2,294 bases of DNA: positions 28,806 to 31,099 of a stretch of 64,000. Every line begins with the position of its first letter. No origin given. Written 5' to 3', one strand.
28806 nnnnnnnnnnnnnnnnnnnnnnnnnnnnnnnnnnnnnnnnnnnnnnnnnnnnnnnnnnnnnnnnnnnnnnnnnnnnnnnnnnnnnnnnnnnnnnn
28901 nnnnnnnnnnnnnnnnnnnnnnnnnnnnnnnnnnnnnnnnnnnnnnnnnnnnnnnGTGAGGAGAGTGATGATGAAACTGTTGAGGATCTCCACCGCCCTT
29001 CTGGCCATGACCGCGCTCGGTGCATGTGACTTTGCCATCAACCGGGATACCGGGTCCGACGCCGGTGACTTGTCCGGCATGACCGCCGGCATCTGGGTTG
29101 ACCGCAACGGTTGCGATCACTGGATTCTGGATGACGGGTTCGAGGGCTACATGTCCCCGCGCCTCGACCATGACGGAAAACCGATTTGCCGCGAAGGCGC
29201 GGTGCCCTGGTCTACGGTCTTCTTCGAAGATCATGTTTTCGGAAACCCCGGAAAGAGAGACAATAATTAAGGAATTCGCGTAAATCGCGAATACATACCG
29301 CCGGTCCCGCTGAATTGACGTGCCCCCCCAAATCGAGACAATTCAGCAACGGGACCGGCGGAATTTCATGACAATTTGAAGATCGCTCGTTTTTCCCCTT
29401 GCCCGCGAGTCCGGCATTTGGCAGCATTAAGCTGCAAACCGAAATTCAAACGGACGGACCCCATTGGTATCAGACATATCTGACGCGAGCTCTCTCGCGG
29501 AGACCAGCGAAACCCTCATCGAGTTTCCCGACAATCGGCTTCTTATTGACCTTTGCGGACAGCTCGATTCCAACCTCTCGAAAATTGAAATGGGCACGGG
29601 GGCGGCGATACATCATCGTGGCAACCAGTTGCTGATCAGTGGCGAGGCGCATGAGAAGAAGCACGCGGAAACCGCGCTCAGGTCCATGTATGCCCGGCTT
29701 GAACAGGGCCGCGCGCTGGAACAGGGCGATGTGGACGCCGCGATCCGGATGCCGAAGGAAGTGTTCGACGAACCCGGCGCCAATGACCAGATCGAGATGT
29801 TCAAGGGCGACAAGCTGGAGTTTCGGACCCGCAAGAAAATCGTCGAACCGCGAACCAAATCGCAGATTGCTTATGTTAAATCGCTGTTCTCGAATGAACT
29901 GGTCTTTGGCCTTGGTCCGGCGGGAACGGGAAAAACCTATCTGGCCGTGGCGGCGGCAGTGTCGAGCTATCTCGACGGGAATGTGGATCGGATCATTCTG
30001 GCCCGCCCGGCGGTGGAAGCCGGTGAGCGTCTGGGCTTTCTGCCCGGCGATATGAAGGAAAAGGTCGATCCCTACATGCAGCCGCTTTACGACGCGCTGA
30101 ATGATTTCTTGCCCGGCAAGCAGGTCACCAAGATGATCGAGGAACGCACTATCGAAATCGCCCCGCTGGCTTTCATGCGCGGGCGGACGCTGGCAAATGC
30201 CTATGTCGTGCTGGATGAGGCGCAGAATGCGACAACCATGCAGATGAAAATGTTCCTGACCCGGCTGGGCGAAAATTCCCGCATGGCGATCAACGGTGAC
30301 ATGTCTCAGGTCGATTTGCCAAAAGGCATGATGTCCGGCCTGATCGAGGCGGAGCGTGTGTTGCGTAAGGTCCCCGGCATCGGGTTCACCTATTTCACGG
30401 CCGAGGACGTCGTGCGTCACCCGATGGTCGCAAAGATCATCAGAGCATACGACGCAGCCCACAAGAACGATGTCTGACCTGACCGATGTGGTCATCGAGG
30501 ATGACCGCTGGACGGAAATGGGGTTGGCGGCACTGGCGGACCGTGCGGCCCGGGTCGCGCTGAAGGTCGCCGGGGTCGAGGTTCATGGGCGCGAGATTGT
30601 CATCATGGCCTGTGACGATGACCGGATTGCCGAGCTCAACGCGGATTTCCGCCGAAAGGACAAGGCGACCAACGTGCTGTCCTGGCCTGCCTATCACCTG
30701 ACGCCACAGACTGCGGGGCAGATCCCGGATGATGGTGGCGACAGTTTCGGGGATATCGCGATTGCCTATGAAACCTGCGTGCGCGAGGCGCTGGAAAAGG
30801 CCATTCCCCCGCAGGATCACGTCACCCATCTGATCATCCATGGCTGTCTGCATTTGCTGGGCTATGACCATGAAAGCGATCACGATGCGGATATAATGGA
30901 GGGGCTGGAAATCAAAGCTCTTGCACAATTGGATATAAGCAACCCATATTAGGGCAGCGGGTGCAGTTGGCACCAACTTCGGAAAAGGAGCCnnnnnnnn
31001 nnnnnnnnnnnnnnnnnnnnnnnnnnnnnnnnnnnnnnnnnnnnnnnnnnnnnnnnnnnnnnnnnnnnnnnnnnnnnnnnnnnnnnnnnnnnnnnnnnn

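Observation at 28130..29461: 1.3-kb insertion in the conserved miaB-ybeZ-ybeY-corC-lnt cluster, with two secreted proteins sharing an unannotated two-Cys domain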

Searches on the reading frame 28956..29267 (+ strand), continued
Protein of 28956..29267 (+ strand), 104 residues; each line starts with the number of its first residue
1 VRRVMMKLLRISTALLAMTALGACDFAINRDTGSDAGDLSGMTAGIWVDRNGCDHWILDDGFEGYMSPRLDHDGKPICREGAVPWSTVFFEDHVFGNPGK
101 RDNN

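Call 80: find_homologous_proteins(query=P0142, max_evalue=0.001)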
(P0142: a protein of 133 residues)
Query P0142 (133 aa): 14 proteins with E <= 0.001 among 374 candidates.
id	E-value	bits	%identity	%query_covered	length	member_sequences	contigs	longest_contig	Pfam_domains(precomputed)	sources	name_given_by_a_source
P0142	3.3e-87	308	100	100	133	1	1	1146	PF20037.5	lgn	-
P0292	2.6e-59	217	72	99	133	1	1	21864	-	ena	-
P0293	4.4e-38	149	61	76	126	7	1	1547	-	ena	-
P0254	2.7e-26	110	76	50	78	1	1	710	-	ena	-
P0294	4.8e-23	100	63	50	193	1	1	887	PF00691.26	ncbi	-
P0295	2.9e-19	88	58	53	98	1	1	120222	-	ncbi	-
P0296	9.8e-19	86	71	38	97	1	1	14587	-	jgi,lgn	jgi:hypothetical protein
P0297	4.1e-17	81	68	40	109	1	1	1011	-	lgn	-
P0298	6.0e-17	80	59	47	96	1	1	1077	-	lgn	-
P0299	1.9e-15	75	54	56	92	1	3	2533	-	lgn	-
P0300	2.7e-14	71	62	38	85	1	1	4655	-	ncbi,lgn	ncbi:MAG: hypothetical protein ACPGID_11185 [Rubricella sp.]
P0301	4.3e-14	71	61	40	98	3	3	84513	-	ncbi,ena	-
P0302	4.5e-10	58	54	40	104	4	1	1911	-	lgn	-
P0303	2.4e-8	52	51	42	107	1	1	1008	-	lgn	-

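Call 81: find_encoding_contigs(protein=P0292, flank=6000, max_places=2)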
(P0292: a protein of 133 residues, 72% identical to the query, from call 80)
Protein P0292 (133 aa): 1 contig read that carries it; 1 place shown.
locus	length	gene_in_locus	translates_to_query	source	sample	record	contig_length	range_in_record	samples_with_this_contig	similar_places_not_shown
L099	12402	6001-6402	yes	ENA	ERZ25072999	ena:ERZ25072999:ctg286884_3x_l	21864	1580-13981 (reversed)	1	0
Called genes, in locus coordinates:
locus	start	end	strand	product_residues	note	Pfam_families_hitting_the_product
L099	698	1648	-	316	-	PF00294:PfkB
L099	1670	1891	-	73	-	PF00043:GST_C, PF13410:GST_C_2 (weak), PF14497:GST_C_3 (weak)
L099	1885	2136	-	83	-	-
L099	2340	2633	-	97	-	PF00106:adh_short, PF13561:adh_short_C2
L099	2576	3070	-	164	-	PF00106:adh_short, PF13561:adh_short_C2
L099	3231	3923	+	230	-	-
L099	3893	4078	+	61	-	-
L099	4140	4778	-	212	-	PF01243:PNPOx_N, PF12766:Pyridox_oxase_2, PF10590:PNP_phzG_C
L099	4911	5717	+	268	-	PF23441:SDR (faint), PF00106:adh_short, PF13561:adh_short_C2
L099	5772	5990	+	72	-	-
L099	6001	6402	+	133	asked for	-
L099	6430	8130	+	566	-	PF02776:TPP_enzyme_N, PF00205:TPP_enzyme_M, PF02775:TPP_enzyme_C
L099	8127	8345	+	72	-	-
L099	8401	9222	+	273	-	-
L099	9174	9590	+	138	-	PF01266:DAO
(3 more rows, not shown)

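Call 87: fold_search(model_id=the predicted structure, library=pdb)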
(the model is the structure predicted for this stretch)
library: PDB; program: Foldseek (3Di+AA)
matches with E <= 10: 198; with E <= 0.001: 0
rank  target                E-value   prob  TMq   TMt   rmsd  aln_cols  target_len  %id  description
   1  7ur8                  8.6e-01  0.10  0.18  0.22  10.5        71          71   17  170_h_ob, a small beta-barrel de novo designed protein (released 2023-03-22)
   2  7qep_L2               9.6e-01  0.15  0.21  0.11   6.0        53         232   15  Cryo-EM structure of the ribosome from Encephalitozoon cuniculi (released 2022-02-09)
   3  9szv_E                1.0e+00  0.13  0.24  0.09  11.2        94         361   13  Co-chaperone Bag1-bound human 26S proteasome in SBAG1.3 state (released 2025-12-31)
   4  9heu_E                1.3e+00  0.12  0.24  0.09  11.1        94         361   13  Co-chaperone Bag1-bound human 26S proteasome in SBAG1 state (released 2025-12-31)
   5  3qwn_K                1.4e+00  0.28  0.25  0.14   5.7        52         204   13  Crystal structure of a NigD-like immunity protein (BACCAC_03262) from Bacteroides caccae ATCC 43185 at 2.42 A resoluti (released 2011-03-23)
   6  9b7d_A                1.4e+00  0.14  0.24  0.14  11.2        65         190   14  Structure of ThsB-Tad3 complex (released 2025-01-22)
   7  4toi                  1.4e+00  0.13  0.21  0.09  11.1        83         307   13  Crystal structure of E.coli ribosomal protein S2 in complex with N-terminal domain of S1 (released 2014-12-31)
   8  3qwn_B                1.4e+00  0.33  0.25  0.14   4.7        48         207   14  Crystal structure of a NigD-like immunity protein (BACCAC_03262) from Bacteroides caccae ATCC 43185 at 2.42 A resoluti (released 2011-03-23)
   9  5lnk_3                1.4e+00  0.16  0.22  0.05   5.7        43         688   21  Entire ovine respiratory complex I (released 2016-11-23)
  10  3qwn_D                1.6e+00  0.30  0.25  0.14   4.7        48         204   14  Crystal structure of a NigD-like immunity protein (BACCAC_03262) from Bacteroides caccae ATCC 43185 at 2.42 A resoluti (released 2011-03-23)
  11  9go6_F                1.8e+00  0.25  0.28  0.07   4.4        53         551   15  Salmonella hook-filament junction complex (released 2025-04-09)
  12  6gcs_A                1.8e+00  0.14  0.23  0.05   6.1        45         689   22  Cryo-EM structure of respiratory complex I from Yarrowia lipolytica (released 2018-10-10)
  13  4q7j_H                1.8e+00  0.09  0.22  0.15  13.8        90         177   10  Complex structure of viral RNA polymerase (released 2014-08-27)
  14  6zu5_LA0              1.8e+00  0.09  0.23  0.11  10.6        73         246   11  Structure of the Paranosema locustae ribosome in complex with Lso2 (released 2020-11-04)
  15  6mse_C                1.9e+00  0.13  0.25  0.09  12.5        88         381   12  Cryo-EM structures and dynamics of substrate-engaged human 26S proteasome (released 2018-11-21)
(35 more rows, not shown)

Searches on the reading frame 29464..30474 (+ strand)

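Call 3: search_protein_families(library=pfam, proteins=[window:29464-30474:+], max_evalue=1)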
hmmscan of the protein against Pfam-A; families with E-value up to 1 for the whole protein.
window:29464-30474:+ (337 aa): 8 families
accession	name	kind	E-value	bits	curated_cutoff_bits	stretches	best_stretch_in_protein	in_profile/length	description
PF02562.22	PhoH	-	1.2e-90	303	27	1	127-330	2-205/205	PhoH-like protein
PF13604.12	AAA_30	-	6.2e-07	29.8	27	1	132-283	4-128/191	AAA domain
PF13245.12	AAA_19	-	3.3e-06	27.7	25.1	1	136-283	3-129/134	AAA domain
PF01695.23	IstB_IS21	-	0.001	19.1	24.1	1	119-172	68-120/238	IstB-like ATP binding protein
PF00270.35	DEAD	-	0.0014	18.8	26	1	131-169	1-39/167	DEAD/DEAH box helicase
PF13191.12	AAA_16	-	0.0026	18.7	32.6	1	146-270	26-157/167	AAA ATPase domain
PF09783.14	Vac_ImportDeg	-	0.081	13.2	27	1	271-337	16-81/162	Vacuolar import and degradation protein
PF13401.12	AAA_22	-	0.2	12.4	27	0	151-268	12-107/130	AAA domain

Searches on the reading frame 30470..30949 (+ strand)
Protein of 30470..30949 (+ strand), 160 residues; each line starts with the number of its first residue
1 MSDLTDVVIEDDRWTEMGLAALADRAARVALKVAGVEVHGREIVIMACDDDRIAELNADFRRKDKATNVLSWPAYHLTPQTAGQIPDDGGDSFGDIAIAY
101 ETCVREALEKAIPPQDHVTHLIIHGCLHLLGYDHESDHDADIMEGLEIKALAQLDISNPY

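Call 95: search_protein_families(library=ncbifam, proteins=[window:30470-30949:+], max_evalue=0.01)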
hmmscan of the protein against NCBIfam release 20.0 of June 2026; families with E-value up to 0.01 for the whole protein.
window:30470-30949:+ (160 aa): 2 families
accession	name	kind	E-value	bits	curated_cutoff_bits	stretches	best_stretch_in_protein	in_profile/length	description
TIGR00043.2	TIGR00043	equivalog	3.7e-35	120.7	45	1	24-157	15-145/146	rRNA maturation RNase YbeY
NF010570.0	PRK13963.1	equivalog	1.3e-22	80.4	274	1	49-160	158-260/261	rRNA maturation RNase YbeY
